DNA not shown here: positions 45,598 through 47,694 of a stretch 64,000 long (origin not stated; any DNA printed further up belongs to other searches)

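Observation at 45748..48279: Overlapping IMPDH/GMP-reductase-like and ITPase(Ham1)-like gene pair in the accessory block: possible nucleotide-modifying module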

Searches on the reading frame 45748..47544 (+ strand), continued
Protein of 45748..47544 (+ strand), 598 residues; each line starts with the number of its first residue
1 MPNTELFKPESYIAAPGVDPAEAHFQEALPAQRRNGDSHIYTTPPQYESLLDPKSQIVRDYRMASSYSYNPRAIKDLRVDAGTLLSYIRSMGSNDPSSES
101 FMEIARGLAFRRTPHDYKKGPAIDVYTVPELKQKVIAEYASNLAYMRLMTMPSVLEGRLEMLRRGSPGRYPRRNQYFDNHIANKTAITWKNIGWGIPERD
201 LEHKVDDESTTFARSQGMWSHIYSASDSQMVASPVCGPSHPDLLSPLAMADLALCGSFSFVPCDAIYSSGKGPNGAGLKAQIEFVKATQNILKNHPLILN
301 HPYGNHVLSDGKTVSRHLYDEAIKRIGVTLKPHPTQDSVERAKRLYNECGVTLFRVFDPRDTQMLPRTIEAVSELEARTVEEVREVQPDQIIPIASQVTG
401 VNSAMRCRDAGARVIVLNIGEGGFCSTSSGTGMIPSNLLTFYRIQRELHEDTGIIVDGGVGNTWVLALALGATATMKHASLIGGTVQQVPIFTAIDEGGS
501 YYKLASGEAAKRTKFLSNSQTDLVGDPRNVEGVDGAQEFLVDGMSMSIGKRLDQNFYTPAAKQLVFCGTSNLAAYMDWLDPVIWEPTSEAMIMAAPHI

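Call 45: predict_structure(alignment_id=A6)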
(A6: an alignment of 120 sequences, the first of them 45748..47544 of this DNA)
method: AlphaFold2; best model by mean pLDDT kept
length: 598 residues; sequences in the alignment: 120
mean_pLDDT: 91.7   pTM: 0.91
mean pLDDT of the five models: 91.7, 90.9, 90.8, 90.7, 90.3
residues with pLDDT >= 90: 504; 70-90: 43; 50-70: 28; < 50: 23
segments of 3 or more residues with pLDDT < 50: 1-14, 24-29
pLDDT, mean of each block of 10 residues (from residue 1): 42 52 50 66 94 98 90 96 98 90 96 97 96 96 97 98 93 95 97 93 89 98 95 98 98 98 94 87 98 98 98 98 98 95 95 96 96 79 63 97 98 96 90 95 97 96 97 97 97 97 96 94 95 95 84 97 96 95 95 86
secondary structure, 60 per line:
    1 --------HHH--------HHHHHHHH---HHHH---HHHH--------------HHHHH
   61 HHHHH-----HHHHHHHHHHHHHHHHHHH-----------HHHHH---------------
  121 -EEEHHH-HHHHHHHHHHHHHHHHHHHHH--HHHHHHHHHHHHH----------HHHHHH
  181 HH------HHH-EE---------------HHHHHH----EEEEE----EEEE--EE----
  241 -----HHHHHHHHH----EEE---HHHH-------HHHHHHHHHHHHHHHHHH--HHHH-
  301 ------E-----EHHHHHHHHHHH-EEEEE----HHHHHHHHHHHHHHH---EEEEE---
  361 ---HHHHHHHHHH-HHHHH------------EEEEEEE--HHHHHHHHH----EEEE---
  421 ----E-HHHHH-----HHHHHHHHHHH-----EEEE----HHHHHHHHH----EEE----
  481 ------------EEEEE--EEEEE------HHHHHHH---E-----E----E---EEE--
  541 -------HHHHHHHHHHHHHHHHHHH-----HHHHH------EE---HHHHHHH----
elements in order: H20-27 H31-34 H38-41 H56-65 H71-89 H101-105 E122-124 H129-149 H152-164 H175-182 H210-215 E220-224 E229-232 H246-254 E259-261 H265-268 H276-293 H296-299 H314-324 E326-330 H335-349 E353-357 H364-373 H375-379 E392-398 H401-409 E414-417 H427-431 H437-447 E453-456 H461-469 E474-476 E493-497 E500-504 H511-517 E536-538 H548-566 H572-576 H588-594

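Call 49: fold_search(model_id=the predicted structure, library=pdb)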
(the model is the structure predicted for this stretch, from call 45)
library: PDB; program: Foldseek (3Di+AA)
matches with E <= 10: 1450; with E <= 0.001: 431
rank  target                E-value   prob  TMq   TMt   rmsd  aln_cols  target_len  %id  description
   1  7rer_A                4.5e-15  1.00  0.49  0.73   6.0       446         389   15  HUMAN IMPDH1 TREATED WITH ATP, IMP, AND NAD+ (released 2022-01-12)
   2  5upx                  8.0e-15  1.00  0.48  0.73   6.7       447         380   16  Crystal Structure of the Catalytic Domain of the Inosine Monophosphate Dehydrogenase from Listeria Monocytogenes in the  (released 2017-04-05)
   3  4myx_E                1.6e-14  1.00  0.49  0.80   5.3       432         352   14  Crystal Structure of the Inosine 5'-monophosphate Dehydrogenase, with a Internal Deletion of CBS Domain from Bacillus  (released 2014-07-23)
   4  5uxe_D                1.6e-14  1.00  0.47  0.78   4.6       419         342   16  Crystal Structure of Inosine 5'-monophosphate Dehydrogenase from Clostridium perfringens Complexed with IMP and P178 (released 2017-03-08)
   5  4af0_A                1.7e-14  1.00  0.48  0.70   7.6       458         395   16  Crystal structure of cryptococcal inosine monophosphate dehydrogenase (released 2012-10-24)
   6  1zfj                  2.1e-14  1.00  0.48  0.59   7.0       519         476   15  INOSINE MONOPHOSPHATE DEHYDROGENASE (IMPDH; EC 1.1.1.205) FROM STREPTOCOCCUS PYOGENES (released 2000-03-29)
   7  5uze_B                2.2e-14  1.00  0.48  0.80   4.0       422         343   15  Crystal Structure of Inosine 5'-monophosphate Dehydrogenase from Clostridium perfringens Complexed with IMP and P182 (released 2017-03-22)
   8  7rgl_A                2.2e-14  1.00  0.49  0.69   6.8       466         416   16  HUMAN RETINAL VARIANT IMPDH1(546) TREATED WITH ATP, IMP, NAD+, INTERFACE-CENTERED (released 2022-01-12)
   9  4my1_A                2.5e-14  1.00  0.48  0.79   5.3       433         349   14  Crystal Structure of the Inosine 5'-monophosphate Dehydrogenase, with a Internal Deletion of CBS Domain from Bacillus  (released 2014-01-01)
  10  5uzs_B                2.6e-14  1.00  0.46  0.77   4.8       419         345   16  Crystal Structure of Inosine 5'-monophosphate Dehydrogenase from Clostridium perfringens Complexed with IMP and P200 (released 2017-03-22)
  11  4mz1_A                2.6e-14  1.00  0.46  0.75   5.1       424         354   15  Crystal Structure of the Inosine 5'-monophosphate Dehydrogenase, with a Internal Deletion of CBS Domain from Campyloba (released 2014-01-01)
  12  4af0_B                2.6e-14  1.00  0.49  0.72   7.4       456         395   17  Crystal structure of cryptococcal inosine monophosphate dehydrogenase (released 2012-10-24)
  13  4q33_B                3.0e-14  1.00  0.47  0.79   4.4       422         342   14  Crystal Structure of Inosine 5'-monophosphate Dehydrogenase from Clostridium perfringens Complexed with IMP and A110 (released 2014-07-09)
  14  5uwx_C                3.2e-14  1.00  0.47  0.78   4.5       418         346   16  Crystal Structure of Inosine 5'-monophosphate Dehydrogenase from Clostridium perfringens Complexed with IMP and P176 (released 2017-03-01)
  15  5urq_B                3.2e-14  1.00  0.47  0.76   4.9       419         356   16  Crystal Structure of the Catalytic Domain of the Inosine Monophosphate Dehydrogenase from Campylobacter jejuni in the  (released 2017-03-01)
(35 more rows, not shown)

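Call 50: search_protein_families(library=pfam, proteins=[L015:9541-10143:+, L015:10194-10547:+, L015:10814-12064:+, L015:5394-6371:+, L015:4672-5253:+, L015:2316-4649:+, L010:3551-4597:-, L010:4594-5367:-, L010:6992-7696:-, L010:7790-8755:+], max_evalue=0.001)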
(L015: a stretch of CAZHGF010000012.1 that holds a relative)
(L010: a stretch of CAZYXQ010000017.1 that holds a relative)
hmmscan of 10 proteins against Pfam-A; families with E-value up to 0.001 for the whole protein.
L015:9541-10143:+ (200 aa): 1 family
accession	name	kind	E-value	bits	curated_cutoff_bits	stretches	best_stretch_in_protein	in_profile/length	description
PF01725.21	Ham1p_like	-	2.8e-42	145.2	22.5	1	3-193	1-184/186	Ham1 family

L015:10194-10547:+ (117 aa): 1 family
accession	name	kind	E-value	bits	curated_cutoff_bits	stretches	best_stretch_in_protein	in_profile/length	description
PF18924.5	DUF5674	-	1.2e-21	77.2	27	1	5-106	3-109/109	Protein of unknown function (DUF5674)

L015:10814-12064:+ (416 aa): 2 families
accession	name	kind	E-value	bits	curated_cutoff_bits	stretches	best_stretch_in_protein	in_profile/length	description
PF00587.30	tRNA-synt_2b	-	6.7e-29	101.7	29.3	1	210-391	5-179/179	tRNA synthetase class II core domain (G, H, P, S and T)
PF02403.27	Seryl_tRNA_N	-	2.8e-18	66.5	28.2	1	1-99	1-108/108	Seryl-tRNA synthetase N-terminal domain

L015:5394-6371:+ (325 aa): 2 families
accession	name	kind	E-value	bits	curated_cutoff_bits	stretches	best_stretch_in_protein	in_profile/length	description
PF00962.28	A_deaminase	-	1.2e-57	195.9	27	1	11-324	3-315/330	Adenosine deaminase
PF01979.26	Amidohydro_1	-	0.0002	21.1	25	1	124-205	66-158/345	Amidohydrolase family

L015:4672-5253:+ (193 aa): 1 family
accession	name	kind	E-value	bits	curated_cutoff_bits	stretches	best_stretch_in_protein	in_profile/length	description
PF01966.28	HD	-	5.1e-06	27.2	22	1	22-120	3-113/116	HD domain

L015:2316-4649:+ (777 aa): 4 families
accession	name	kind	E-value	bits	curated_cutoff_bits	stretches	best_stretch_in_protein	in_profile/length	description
PF01921.24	tRNA-synt_1f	-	4.9e-87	292.6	27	1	2-344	2-343/360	tRNA synthetases class I (K)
PF03483.22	B3_4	-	2.2e-21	76.7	29.3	1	613-764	2-173/174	B3/4 domain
PF19269.4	Anticodon_2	-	2.1e-08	35.1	23.6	1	448-528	60-140/141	Anticodon binding domain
PF09334.17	tRNA-synt_1g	-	0.00094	18.5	20.1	0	273-310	319-356/391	tRNA synthetases class I (M)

L010:3551-4597:- (348 aa): 3 families
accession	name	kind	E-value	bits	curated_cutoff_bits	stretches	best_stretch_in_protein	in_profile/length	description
PF00962.28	A_deaminase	-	3.3e-51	174.7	27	1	20-342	1-320/330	Adenosine deaminase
PF01979.26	Amidohydro_1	-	3.2e-05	23.8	25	1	169-307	109-261/345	Amidohydrolase family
PF07969.17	Amidohydro_3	-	0.00027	21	29.7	1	167-298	228-375/472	Amidohydrolase family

L010:4594-5367:- (257 aa): 1 family
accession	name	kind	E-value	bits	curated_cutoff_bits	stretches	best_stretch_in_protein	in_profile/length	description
PF01048.26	PNP_UDP_1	-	2.6e-42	145.3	25.1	1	46-256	19-232/233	Phosphorylase superfamily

L010:6992-7696:- (234 aa): 2 families
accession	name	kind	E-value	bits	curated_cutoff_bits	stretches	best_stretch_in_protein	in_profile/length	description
PF00156.33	Pribosyltran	-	1.6e-21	76.7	26.3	1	65-193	18-153/158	Phosphoribosyl transferase domain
PF14681.12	UPRTase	-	1.1e-08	35.3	27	1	76-171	67-163/206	Uracil phosphoribosyltransferase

L010:7790-8755:+ (321 aa): 1 family
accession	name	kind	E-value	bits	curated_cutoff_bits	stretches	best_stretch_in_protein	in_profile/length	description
PF13354.11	Beta-lactamase2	-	9.2e-38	130.2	22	1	87-295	1-214/214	Beta-lactamase enzyme family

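Call 52: search_protein_families(library=pfam, proteins=[L011:5909-6727:-, L011:9696-11078:-, L013:5817-6935:+, L013:10140-11651:+, L009:9668-10216:+, L009:6174-6662:-, L008:5855-6556:-, L008:10746-11468:-, L007:6929-7837:+, L012:5930-6448:+], max_evalue=0.001)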
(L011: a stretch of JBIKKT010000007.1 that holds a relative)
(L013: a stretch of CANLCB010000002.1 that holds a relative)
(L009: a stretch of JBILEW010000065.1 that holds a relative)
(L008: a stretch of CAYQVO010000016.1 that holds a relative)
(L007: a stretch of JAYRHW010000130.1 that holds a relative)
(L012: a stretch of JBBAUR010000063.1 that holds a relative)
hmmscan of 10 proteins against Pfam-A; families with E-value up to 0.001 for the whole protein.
L011:5909-6727:- (272 aa): 1 family
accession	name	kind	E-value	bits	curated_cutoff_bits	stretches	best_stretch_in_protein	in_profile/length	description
PF06271.18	RDD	-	2.6e-20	73.5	24.1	1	46-201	2-136/137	RDD family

L011:9696-11078:- (460 aa): 1 family
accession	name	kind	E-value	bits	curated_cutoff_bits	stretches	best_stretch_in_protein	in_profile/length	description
PF00909.26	Ammonium_transp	-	2.7e-113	379.2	23.2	1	49-439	1-397/399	Ammonium Transporter Family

L013:5817-6935:+ (372 aa): 0 families

L013:10140-11651:+ (503 aa): 3 families
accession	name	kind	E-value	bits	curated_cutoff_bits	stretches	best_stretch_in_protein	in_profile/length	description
PF09334.17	tRNA-synt_1g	-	9.3e-103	344.4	20.1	2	150-372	172-390/391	tRNA synthetases class I (M)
PF00133.28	tRNA-synt_1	-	4e-26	92.2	22.7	2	5-67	21-83/414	tRNA synthetases class I (I, L, M and V)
PF01406.26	tRNA-synt_1e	-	9.8e-15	55.1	27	2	18-139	19-140/301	tRNA synthetases class I (C) catalytic domain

L009:9668-10216:+ (182 aa): 0 families

L009:6174-6662:- (162 aa): 0 families

L008:5855-6556:- (233 aa): 1 family
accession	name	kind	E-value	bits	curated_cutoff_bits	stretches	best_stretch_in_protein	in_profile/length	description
PF22688.2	Hda_lid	-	2.1e-05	24.8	27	1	163-223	3-63/65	Hda, lid domain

L008:10746-11468:- (240 aa): 3 families
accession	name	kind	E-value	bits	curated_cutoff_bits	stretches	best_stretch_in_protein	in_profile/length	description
PF02527.21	GidB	-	1.6e-48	164.9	27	1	30-198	1-165/184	rRNA small subunit methyltransferase G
PF13847.12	Methyltransf_31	-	1.5e-07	31.6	27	1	77-158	3-84/145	Methyltransferase domain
PF13649.12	Methyltransf_25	-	0.00084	20.4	27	0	82-156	2-73/97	Methyltransferase domain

L007:6929-7837:+ (302 aa): 0 families

L012:5930-6448:+ (172 aa): 1 family
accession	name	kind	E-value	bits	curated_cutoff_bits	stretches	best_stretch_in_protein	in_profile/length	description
PF00156.33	Pribosyltran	-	1.9e-13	50.5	26.3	1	28-145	5-119/158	Phosphoribosyl transferase domain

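Call 53: find_related_loci(query=A5, collection=viral_contigs, flank=6000)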
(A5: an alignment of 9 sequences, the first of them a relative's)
Query A5 (765 aa) in viral_contigs; peptide patterns used: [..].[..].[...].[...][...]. (x = any residue, [..] = any of these).
53 stretches matched a pattern; 10 encode a relative of the query (tblastn E <= 1e-3); 10 distinct loci.
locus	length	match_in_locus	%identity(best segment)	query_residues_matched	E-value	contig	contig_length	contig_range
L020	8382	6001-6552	28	503-689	2e-7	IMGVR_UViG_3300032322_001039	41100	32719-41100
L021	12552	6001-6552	28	503-689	2e-7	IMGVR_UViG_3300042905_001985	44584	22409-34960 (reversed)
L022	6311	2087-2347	34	504-596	1e-6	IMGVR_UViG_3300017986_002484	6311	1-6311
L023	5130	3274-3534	34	504-596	1e-6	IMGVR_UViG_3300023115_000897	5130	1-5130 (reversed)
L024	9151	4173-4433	34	504-596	1e-6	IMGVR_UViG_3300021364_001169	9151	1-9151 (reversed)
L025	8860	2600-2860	34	504-596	1e-6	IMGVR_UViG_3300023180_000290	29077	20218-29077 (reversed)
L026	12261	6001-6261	34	504-596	1e-6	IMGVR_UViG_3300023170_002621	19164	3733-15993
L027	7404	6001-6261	34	504-596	1e-6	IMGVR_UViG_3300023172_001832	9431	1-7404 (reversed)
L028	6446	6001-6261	34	504-596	2e-6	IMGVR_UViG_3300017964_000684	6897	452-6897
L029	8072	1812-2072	34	504-596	2e-6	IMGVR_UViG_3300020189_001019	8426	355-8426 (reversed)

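Call 54: find_related_loci(query=A4, collection=viral_contigs, flank=6000)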
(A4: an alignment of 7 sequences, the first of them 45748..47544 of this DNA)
Query A4 (598 aa) in viral_contigs; peptide patterns used: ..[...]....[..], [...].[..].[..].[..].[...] (x = any residue, [..] = any of these).
40 stretches matched a pattern, but none encodes a relative of the query by tblastn (E <= 1e-3).
